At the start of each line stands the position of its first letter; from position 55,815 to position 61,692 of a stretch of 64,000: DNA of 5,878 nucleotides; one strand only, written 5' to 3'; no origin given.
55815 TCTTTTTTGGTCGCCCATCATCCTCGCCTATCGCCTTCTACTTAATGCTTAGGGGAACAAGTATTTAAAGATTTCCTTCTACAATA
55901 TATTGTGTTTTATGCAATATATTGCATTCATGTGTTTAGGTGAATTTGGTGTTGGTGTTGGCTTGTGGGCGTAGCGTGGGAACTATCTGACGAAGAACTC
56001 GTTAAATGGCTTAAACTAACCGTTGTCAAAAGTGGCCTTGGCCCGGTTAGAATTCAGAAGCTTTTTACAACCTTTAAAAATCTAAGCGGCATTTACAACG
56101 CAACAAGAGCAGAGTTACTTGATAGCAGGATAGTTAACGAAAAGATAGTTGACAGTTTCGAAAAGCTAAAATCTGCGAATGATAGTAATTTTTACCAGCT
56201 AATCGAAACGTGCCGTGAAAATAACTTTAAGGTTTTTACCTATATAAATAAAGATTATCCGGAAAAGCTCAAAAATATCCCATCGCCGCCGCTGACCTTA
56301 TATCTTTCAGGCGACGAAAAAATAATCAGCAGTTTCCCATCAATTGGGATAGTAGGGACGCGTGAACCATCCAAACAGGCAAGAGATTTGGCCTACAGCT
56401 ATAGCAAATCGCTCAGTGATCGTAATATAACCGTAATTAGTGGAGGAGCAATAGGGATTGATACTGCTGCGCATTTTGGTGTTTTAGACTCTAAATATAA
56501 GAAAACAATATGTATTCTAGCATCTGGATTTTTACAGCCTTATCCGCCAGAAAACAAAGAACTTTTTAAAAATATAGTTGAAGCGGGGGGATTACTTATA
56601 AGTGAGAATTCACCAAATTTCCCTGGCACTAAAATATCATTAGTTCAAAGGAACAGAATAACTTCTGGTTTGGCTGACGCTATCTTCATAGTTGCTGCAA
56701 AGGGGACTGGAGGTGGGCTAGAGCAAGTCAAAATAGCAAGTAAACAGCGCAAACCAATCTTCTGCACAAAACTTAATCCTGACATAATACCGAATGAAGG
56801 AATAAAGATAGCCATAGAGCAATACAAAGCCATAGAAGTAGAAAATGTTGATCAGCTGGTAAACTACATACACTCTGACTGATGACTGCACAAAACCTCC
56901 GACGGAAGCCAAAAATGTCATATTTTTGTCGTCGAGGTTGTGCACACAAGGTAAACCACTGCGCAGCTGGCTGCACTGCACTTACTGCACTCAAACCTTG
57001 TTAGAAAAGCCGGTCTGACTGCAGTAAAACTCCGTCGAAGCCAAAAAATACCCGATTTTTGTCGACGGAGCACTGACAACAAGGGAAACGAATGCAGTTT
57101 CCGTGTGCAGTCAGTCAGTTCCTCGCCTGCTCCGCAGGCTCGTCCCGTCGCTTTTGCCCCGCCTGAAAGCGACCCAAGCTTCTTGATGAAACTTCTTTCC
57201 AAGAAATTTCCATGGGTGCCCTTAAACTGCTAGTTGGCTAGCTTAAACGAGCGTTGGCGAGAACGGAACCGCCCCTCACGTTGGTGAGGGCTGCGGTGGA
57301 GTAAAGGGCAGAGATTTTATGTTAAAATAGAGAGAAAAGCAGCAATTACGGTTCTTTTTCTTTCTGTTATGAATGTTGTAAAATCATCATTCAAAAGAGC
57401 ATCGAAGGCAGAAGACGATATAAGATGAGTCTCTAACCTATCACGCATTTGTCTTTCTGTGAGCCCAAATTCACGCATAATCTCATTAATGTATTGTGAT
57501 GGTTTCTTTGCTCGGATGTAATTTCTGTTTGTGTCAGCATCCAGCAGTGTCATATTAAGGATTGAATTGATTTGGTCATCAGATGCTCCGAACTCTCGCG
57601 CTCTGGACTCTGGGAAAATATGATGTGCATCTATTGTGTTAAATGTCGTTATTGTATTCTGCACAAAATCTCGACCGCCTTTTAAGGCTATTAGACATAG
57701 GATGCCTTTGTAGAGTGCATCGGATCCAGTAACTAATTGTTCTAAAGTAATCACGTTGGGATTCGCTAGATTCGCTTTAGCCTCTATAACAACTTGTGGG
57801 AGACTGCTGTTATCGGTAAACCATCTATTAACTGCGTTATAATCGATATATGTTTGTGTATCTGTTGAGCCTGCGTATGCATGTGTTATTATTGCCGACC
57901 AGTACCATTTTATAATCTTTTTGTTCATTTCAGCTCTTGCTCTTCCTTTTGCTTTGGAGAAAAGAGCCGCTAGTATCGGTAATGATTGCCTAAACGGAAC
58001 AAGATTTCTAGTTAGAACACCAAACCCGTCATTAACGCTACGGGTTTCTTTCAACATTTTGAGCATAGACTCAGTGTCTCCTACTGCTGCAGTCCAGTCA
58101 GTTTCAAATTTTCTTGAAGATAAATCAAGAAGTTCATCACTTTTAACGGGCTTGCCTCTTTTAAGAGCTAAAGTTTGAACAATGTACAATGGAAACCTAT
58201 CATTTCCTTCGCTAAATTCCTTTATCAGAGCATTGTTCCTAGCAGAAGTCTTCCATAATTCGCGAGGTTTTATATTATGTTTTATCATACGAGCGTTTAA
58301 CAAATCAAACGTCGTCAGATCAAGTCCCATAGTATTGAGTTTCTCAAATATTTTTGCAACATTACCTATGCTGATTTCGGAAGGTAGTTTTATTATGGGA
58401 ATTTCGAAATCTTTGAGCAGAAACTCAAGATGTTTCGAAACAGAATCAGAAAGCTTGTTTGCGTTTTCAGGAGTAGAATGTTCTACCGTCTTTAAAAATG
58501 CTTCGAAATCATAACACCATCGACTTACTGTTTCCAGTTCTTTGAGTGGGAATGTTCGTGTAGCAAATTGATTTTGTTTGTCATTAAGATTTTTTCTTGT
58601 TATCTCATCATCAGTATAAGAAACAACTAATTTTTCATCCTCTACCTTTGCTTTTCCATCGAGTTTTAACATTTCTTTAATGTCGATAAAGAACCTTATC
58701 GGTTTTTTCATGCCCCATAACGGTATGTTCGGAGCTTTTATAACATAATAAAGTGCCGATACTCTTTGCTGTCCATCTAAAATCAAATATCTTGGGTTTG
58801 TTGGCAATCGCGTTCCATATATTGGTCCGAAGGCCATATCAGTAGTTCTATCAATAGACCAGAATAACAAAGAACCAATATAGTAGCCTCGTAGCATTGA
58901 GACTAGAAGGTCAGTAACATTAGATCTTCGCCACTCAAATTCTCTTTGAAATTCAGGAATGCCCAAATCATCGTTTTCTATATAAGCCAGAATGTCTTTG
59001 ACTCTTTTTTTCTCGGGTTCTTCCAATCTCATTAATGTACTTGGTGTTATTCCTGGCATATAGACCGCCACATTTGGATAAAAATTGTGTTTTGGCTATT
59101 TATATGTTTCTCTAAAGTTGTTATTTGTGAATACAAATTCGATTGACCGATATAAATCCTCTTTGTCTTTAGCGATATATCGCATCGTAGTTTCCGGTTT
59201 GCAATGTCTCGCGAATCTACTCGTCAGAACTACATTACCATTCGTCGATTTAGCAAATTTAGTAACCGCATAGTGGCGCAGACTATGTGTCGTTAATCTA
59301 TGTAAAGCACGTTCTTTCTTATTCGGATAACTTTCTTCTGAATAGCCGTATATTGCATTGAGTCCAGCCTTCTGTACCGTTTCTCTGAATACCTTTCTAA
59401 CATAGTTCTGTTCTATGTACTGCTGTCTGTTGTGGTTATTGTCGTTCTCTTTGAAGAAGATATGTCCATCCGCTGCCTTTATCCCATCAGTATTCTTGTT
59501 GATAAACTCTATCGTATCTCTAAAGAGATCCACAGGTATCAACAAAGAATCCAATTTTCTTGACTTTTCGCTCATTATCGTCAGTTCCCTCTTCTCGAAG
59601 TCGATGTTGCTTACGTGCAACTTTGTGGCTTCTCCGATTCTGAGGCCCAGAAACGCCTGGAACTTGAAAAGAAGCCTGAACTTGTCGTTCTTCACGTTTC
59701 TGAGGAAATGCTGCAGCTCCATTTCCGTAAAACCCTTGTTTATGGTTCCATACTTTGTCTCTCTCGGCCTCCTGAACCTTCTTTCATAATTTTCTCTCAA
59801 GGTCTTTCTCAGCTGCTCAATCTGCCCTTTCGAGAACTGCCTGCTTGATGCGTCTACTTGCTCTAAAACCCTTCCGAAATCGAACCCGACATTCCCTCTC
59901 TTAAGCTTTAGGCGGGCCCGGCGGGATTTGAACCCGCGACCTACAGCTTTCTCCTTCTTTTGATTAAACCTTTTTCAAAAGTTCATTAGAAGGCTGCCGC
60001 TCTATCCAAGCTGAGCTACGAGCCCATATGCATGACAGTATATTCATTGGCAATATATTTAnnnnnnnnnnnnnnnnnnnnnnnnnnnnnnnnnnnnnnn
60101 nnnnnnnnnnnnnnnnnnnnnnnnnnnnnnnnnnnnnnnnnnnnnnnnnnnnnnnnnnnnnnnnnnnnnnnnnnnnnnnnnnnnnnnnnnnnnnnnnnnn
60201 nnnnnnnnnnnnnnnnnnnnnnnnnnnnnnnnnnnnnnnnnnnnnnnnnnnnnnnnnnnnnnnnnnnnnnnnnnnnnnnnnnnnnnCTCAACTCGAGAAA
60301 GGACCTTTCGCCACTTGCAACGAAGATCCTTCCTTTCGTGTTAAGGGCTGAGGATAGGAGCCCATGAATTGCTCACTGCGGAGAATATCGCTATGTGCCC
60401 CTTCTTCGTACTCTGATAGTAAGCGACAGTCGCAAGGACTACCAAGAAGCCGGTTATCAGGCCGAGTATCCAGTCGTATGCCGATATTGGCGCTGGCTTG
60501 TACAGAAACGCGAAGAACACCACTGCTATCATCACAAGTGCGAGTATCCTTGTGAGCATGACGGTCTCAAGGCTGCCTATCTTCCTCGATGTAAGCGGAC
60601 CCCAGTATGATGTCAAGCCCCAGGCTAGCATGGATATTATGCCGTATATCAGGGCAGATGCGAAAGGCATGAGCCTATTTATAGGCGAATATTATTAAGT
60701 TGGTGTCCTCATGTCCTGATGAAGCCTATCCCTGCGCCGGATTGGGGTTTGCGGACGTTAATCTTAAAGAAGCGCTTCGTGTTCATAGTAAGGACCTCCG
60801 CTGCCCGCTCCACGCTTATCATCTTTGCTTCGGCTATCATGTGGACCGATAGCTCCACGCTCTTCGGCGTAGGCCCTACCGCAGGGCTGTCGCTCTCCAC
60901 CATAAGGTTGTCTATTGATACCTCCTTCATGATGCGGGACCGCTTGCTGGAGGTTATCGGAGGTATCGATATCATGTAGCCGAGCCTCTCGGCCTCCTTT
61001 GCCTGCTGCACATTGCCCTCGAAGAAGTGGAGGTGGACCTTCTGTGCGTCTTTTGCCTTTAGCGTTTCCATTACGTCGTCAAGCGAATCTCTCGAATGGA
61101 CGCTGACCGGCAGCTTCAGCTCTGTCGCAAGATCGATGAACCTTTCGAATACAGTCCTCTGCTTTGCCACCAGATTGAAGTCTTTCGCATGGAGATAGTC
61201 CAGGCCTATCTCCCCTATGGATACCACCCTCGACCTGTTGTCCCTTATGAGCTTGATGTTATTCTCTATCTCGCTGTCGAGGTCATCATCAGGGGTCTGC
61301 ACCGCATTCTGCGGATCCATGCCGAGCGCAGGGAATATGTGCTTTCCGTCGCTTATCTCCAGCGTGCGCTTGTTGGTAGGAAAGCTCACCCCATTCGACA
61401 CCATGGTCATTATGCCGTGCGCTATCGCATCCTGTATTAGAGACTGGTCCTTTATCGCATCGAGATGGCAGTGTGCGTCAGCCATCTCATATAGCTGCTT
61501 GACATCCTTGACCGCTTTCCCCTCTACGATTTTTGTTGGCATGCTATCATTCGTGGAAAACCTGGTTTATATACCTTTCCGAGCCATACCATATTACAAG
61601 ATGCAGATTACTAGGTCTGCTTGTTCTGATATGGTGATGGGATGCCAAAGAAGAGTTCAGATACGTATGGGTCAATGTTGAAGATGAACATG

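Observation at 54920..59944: A ~5 kb element integrated in tRNA-Arg(UCU) whose integrase ORF is split by, and reads through, its own att site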

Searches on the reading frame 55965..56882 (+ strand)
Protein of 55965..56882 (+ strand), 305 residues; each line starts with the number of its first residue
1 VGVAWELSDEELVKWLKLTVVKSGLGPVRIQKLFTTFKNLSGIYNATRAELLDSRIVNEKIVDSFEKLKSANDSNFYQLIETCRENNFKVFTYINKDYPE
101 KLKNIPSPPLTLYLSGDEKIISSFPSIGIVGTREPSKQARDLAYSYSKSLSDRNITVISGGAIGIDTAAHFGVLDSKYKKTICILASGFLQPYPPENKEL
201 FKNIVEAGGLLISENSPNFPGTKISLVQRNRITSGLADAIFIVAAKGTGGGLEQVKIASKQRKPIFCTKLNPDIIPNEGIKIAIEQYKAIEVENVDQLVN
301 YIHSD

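Call 8: search_protein_families(library=pfam, max_evalue=0.01, proteins=[window:55965-56882:+])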
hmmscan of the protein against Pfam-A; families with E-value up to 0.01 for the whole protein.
window:55965-56882:+ (305 aa): 2 families
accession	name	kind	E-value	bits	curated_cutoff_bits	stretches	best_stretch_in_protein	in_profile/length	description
PF02481.21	DNA_processg_A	-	1.8e-54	184.6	29.6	1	83-288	2-207/212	DNA recombination-mediator protein A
PF18306.6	LDcluster4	-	7.7e-07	29.3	26.3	1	126-174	3-52/151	SLOG cluster4 family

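Call 13: search_protein_families(library=padloc, max_evalue=0.01, proteins=[window:55965-56882:+])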
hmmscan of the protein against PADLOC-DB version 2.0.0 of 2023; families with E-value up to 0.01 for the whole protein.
window:55965-56882:+ (305 aa): 3 families
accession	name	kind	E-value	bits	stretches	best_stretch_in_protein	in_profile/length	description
PDLC03961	ShosA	-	4.9e-56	188.2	1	36-297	35-287/303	-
PDLC02997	ShosA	-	3.4e-27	93.5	1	79-291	86-295/327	-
PDLC03927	PsyrA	-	1.4e-26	91.6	1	50-267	57-272/398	-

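Call 94: search_protein_families(library=ncbifam, max_evalue=0.001, proteins=[window:55965-56882:+])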
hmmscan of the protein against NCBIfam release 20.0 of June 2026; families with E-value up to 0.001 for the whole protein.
window:55965-56882:+ (305 aa): 3 families
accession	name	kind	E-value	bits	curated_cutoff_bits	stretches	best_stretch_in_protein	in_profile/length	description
TIGR00732.1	dprA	equivalog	1e-50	172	191.15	1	81-298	2-216/220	DNA-processing protein DprA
NF008007.0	PRK10736.1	equivalog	4.1e-35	121.6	495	1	15-301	7-282/374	DNA-protecting protein DprA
TIGR00725.1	TIGR00725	hypoth_equivalog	0.00019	20.9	106.9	0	126-172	3-49/159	TIGR00725 family protein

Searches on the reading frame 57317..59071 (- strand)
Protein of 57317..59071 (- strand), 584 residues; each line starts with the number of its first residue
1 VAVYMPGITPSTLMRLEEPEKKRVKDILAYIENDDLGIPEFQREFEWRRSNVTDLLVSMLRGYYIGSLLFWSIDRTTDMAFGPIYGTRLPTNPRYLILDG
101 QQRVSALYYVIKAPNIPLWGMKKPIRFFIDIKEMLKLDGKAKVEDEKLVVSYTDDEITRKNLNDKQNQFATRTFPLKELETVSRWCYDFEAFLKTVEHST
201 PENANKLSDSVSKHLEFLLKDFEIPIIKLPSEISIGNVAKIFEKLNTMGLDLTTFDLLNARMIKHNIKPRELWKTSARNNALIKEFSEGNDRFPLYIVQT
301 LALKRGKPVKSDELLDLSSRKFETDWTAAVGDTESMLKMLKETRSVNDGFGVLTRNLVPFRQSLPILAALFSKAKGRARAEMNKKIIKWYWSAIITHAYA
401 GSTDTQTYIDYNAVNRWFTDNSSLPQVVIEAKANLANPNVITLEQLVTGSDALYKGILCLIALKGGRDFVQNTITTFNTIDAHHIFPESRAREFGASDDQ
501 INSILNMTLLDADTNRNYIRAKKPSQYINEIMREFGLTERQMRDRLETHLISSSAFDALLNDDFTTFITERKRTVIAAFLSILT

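Call 8: search_protein_families(library=pfam, max_evalue=0.01, proteins=[window:57317-59071:-])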
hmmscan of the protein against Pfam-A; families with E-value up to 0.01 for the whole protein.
window:57317-59071:- (584 aa): 2 families
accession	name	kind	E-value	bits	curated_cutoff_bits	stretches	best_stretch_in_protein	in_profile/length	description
PF03235.19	GmrSD_N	-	6.6e-31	108.4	33.2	1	25-262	2-198/199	GmrSD restriction endonuclease, N-terminal domain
PF07510.16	GmrSD_C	-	0.0024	18.2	23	0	472-518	40-94/138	GmrSD restriction endonucleases, C-terminal domain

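Call 13: search_protein_families(library=padloc, max_evalue=0.01, proteins=[window:57317-59071:-])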
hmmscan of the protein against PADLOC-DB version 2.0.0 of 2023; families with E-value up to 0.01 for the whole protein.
window:57317-59071:- (584 aa): 24 families
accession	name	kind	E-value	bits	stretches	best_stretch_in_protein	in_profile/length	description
PDLC04709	PDC-M55C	-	2.1e-29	100.6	2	18-114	11-110/554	-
PDLC04151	HEC-05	-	4.2e-23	79.9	1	13-583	19-593/600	-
PDLC04150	HEC-05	-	8.8e-19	65.8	2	24-77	10-63/583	-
PDLC04157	HEC-06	-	6e-18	62.7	1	24-260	11-231/558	-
PDLC04155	HEC-06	-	2.5e-11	40.8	1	24-264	9-239/562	-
PDLC02700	Orf5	-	3.9e-10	37.1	1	31-260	7-221/555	Orf5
PDLC04154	HEC-06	-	8.5e-09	32.6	1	21-298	11-278/569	-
PDLC02695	Orf5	-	2.2e-08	30.9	1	18-110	4-94/601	Orf5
PDLC02687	Orf5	-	6.8e-08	29.7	1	35-304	17-278/543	Orf5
PDLC02701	Orf5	-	4e-07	26.9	1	32-265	16-252/596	Orf5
PDLC02693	Orf5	-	1.5e-06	25.5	1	37-260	10-209/543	Orf5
PDLC02792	SspE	-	3e-06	23.9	1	34-110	20-106/771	SspE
PDLC04152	HEC-05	-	5.1e-06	23.3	1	22-75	7-63/566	-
PDLC02686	Orf5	-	5.5e-06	23.2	1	32-265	17-240/566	Orf5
PDLC02791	SspE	-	9.2e-06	22.1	1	20-113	6-107/775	SspE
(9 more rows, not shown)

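Call 94: search_protein_families(library=ncbifam, max_evalue=0.001, proteins=[window:57317-59071:-])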
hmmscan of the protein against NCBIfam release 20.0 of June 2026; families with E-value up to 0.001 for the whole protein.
window:57317-59071:- (584 aa): 1 family
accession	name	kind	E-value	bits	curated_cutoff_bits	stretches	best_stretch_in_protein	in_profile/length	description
NF000390.2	blaVEB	exception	0.00021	20.4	670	1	420-548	97-230/299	VEB family extended-spectrum class A beta-lactamase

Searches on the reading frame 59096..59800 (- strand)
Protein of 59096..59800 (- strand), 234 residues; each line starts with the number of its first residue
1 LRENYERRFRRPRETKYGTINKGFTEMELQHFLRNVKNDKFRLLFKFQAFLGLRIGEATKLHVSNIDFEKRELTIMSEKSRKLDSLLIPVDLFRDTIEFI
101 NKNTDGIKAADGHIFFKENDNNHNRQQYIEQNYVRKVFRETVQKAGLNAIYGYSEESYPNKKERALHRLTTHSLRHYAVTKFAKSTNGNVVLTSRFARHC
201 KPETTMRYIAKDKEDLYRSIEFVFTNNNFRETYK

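Call 17: find_encoding_contigs(protein=window:59096-59800:-, flank=10000, max_places=10)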
Protein window:59096-59800:- (234 aa): 2 contigs read that carry it; 2 places shown.
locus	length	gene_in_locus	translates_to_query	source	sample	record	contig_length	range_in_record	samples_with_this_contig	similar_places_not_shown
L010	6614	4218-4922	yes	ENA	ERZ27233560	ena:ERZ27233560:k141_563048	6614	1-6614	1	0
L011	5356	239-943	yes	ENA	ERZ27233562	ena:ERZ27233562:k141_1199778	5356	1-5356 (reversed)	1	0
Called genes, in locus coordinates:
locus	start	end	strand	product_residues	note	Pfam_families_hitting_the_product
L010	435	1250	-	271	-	PF00142:Fer4_NifH (faint), PF09140:MipZ (weak), PF10609:ParA, PF13614:AAA_31, PF01656:CbiA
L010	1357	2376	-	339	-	PF06053:DUF929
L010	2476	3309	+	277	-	PF01026:TatD_DNase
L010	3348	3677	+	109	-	PF00892:EamA (weak)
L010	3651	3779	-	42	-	-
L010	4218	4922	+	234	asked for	PF00589:Phage_integrase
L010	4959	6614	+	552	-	?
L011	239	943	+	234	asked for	PF00589:Phage_integrase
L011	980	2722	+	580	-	PF03235:GmrSD_N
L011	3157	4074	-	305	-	PF02481:DNA_processg_A, PF18306:LDcluster4 (faint)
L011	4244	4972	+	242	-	-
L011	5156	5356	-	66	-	?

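Call 43: list_cluster_members(proteins=[P0001, window:59096-59800:-])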
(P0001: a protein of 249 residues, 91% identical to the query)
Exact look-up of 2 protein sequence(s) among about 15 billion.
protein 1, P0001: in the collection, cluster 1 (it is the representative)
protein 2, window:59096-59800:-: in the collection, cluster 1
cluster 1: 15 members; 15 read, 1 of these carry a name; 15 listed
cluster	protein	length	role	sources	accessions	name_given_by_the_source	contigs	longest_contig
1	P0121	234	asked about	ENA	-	-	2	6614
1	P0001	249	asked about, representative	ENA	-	-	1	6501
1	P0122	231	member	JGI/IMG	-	integrase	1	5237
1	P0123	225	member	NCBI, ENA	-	-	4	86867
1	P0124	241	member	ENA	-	-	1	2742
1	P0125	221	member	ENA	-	-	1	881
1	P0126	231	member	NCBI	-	-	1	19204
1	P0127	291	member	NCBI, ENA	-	-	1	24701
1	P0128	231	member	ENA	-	-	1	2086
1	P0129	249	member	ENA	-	-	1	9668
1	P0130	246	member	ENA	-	-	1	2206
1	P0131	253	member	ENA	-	-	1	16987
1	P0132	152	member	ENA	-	-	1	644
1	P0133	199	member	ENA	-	-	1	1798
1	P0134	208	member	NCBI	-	-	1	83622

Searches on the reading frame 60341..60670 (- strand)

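Call 8: search_protein_families(library=pfam, max_evalue=0.01, proteins=[window:60341-60670:-])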
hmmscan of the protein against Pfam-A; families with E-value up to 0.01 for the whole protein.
window:60341-60670:- (109 aa): 1 family
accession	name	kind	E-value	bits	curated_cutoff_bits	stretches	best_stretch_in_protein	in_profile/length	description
PF00892.27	EamA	-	9e-06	26.5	28.2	1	5-102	2-98/135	EamA-like transporter family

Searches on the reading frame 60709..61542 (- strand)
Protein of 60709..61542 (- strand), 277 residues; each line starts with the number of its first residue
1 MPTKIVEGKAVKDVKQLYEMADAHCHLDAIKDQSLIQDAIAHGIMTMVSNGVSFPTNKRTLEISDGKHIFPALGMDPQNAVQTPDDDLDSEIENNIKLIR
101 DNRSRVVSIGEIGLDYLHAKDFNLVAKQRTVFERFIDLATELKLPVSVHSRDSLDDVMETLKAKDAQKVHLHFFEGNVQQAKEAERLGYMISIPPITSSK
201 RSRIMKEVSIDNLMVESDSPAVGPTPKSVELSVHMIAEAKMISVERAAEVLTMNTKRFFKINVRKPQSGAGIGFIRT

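Call 8: search_protein_families(library=pfam, max_evalue=0.01, proteins=[window:60709-61542:-])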
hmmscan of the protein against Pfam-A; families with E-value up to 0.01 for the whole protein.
window:60709-61542:- (277 aa): 1 family
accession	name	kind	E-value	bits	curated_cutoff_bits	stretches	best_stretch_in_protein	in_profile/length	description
PF01026.27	TatD_DNase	-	3e-52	177.9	27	1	22-260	2-253/253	TatD related DNase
